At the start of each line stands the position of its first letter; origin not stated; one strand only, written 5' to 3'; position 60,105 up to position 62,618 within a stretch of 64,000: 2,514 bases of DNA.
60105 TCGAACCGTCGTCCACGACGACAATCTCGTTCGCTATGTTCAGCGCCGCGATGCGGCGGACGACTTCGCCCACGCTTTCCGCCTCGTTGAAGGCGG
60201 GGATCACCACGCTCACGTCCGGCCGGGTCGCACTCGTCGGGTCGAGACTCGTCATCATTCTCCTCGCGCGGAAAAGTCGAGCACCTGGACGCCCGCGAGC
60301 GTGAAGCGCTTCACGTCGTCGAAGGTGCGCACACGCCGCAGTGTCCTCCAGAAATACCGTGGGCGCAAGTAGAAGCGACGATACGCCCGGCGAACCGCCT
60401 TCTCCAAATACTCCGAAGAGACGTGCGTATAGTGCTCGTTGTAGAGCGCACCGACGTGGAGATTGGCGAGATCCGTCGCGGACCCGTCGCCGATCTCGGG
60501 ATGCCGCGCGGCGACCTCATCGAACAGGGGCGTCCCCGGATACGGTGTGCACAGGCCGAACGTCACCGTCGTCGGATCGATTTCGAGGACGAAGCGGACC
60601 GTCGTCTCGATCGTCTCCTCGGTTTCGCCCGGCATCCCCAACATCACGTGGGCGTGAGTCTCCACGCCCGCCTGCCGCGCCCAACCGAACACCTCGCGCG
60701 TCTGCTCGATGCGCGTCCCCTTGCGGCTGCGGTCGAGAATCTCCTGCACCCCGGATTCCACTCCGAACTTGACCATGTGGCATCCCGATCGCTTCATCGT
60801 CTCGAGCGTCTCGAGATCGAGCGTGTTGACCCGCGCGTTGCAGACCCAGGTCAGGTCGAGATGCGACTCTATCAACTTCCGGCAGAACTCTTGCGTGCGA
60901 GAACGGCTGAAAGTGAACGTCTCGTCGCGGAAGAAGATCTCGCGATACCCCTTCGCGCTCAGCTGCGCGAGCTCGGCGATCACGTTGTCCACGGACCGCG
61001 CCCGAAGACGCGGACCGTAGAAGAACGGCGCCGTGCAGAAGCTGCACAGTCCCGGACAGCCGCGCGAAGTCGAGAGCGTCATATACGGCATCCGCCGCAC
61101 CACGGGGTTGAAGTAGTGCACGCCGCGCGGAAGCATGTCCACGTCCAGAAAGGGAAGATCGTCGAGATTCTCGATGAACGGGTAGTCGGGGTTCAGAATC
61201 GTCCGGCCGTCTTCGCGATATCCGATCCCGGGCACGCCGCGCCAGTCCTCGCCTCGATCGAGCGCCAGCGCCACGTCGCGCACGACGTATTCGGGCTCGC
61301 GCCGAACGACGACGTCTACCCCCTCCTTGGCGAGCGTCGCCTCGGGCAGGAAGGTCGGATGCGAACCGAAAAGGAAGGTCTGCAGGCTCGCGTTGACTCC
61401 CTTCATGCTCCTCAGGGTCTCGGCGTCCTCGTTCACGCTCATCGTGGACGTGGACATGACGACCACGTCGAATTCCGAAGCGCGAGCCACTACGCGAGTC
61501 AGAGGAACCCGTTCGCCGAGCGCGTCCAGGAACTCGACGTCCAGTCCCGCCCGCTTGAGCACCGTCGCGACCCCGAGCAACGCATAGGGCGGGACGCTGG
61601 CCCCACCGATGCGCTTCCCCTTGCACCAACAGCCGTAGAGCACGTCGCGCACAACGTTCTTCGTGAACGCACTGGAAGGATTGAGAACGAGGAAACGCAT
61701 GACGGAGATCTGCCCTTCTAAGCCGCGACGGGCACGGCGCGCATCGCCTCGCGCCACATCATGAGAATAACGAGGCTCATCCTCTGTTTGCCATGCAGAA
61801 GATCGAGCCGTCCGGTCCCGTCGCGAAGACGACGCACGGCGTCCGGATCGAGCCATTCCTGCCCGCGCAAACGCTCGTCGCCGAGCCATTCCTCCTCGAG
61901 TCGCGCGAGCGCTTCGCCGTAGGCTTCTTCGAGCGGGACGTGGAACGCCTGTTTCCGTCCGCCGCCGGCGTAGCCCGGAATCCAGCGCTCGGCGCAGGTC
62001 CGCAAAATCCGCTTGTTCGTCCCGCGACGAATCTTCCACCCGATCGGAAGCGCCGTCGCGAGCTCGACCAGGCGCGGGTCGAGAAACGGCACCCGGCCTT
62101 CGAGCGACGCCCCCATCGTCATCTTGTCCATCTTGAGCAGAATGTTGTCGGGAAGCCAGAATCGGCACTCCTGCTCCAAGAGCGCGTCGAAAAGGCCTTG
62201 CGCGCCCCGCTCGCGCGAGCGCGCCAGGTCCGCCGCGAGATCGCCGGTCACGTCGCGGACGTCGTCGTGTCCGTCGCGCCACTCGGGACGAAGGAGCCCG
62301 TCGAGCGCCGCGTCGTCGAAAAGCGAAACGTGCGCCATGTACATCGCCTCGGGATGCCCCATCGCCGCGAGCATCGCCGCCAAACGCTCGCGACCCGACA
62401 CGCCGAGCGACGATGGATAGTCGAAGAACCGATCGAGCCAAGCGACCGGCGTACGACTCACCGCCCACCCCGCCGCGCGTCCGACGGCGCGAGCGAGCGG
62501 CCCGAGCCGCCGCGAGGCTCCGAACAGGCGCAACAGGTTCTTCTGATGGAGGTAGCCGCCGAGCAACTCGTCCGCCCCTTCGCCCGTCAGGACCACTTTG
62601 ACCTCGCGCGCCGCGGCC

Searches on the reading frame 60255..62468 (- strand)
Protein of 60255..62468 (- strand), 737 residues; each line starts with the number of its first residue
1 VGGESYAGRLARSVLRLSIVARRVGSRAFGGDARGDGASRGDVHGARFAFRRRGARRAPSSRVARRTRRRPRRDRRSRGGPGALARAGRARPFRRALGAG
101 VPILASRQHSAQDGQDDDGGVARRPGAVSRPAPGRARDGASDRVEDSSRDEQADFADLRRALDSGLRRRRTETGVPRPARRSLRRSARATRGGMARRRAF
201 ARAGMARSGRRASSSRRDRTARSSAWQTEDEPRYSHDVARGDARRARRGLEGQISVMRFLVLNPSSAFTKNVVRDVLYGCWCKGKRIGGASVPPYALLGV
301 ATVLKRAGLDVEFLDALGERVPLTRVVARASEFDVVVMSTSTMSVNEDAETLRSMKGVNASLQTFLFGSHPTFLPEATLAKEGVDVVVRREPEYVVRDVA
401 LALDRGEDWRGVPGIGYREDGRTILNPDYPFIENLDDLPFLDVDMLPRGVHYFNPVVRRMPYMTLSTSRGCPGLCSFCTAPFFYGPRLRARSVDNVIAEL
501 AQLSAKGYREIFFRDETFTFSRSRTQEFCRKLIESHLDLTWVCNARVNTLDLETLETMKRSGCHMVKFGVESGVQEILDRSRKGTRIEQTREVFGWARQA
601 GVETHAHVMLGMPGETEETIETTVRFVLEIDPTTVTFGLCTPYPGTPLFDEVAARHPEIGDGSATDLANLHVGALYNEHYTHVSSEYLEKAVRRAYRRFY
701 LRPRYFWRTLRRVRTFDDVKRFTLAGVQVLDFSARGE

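Call 12: search_protein_families(library=pfam, proteins=[window:60255-62468:-], max_evalue=0.001)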
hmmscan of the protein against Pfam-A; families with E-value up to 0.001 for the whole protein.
window:60255-62468:- (737 aa): 2 families
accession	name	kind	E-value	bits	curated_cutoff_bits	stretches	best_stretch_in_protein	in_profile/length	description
PF04055.27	Radical_SAM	-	3.2e-25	89.7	29.5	1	466-627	2-166/166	Radical SAM superfamily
PF02310.24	B12-binding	-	4.4e-14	52.8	32.1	1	292-399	12-120/121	B12 binding domain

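Call 72: search_protein_families(library=ncbifam, proteins=[window:60255-62468:-], max_evalue=0.00001)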
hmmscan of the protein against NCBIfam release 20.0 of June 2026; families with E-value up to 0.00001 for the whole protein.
window:60255-62468:- (737 aa): 27 families (the best 25 are shown)
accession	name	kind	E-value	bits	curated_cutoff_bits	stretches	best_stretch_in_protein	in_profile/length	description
TIGR03471.1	HpnJ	equivalog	1.3e-86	291.4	577.6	1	312-733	48-467/472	hopanoid biosynthesis associated radical SAM protein HpnJ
TIGR02026.1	BchE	equivalog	1e-53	182.9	481.35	1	283-716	12-443/497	magnesium-protoporphyrin IX monomethyl ester anaerobic oxidative cyclase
NF033070.1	rSAM_AprD4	equivalog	2.2e-43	148.8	500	1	256-650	5-388/456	AprD4 family radical SAM diol-dehydratase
TIGR04479.1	bcpD_PhpK_rSAM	subfamily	3.4e-41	141.2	600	1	295-637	73-416/504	PhpK family radical SAM P-methyltransferase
NF038361.1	rSAM_Sden_1168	equivalog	1.4e-40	139.4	575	1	374-698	188-514/560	Sden_1168 family B12-binding radical SAM P-methyltransferase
NF050148.1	rSAM_ApyD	equivalog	1.1e-36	126.4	750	1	355-656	97-397/645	RiPP biosynthesis radical SAM protein ApyD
TIGR04014.1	B12_SAM_MJ_0865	equivalog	1.5e-35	122.8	360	1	316-656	23-362/434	methyl-coenzyme M reductase glutamine C-methyltransferase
TIGR04072.2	rSAM_ladder_B12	equivalog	2.3e-28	99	360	1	300-651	24-371/443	lipid biosynthesis B12-binding/radical SAM protein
TIGR04013.1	B12_SAM_MJ_1487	hypoth_equivalog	2.2e-25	89.3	251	2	328-511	39-200/382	TIGR04013 family B12-binding domain/radical SAM domain-containing protein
TIGR04295.1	B12_rSAM_oligo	hypoth_equivalog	7.7e-25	87.4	400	1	297-587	28-318/422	TIGR04295 family B12-binding domain-containing radical SAM protein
TIGR04367.1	HpnR_B12_rSAM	equivalog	1.8e-24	86.1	650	1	294-650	22-371/490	hopanoid C-3 methylase HpnR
TIGR04385.1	B12_rSAM_cofa1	equivalog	9.1e-23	81.2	450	1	351-629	89-363/438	B12 lower ligand biosynthesis radical SAM protein BzaD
TIGR04428.1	B12_rSAM_trp_MT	equivalog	2.5e-20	72.4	500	1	465-655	219-424/558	tryptophan 2-C-methyltransferase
NF040542.1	rSAM_RCCLKC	equivalog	4e-20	72.4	450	1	294-628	13-348/423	arsinothricin biosynthesis radical SAM protein ArsL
NF040546.1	rSAM_CUAEP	equivalog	2.6e-19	69.2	500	1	294-628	13-339/468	CUAEP/CCAEP-tail radical SAM (seleno)protein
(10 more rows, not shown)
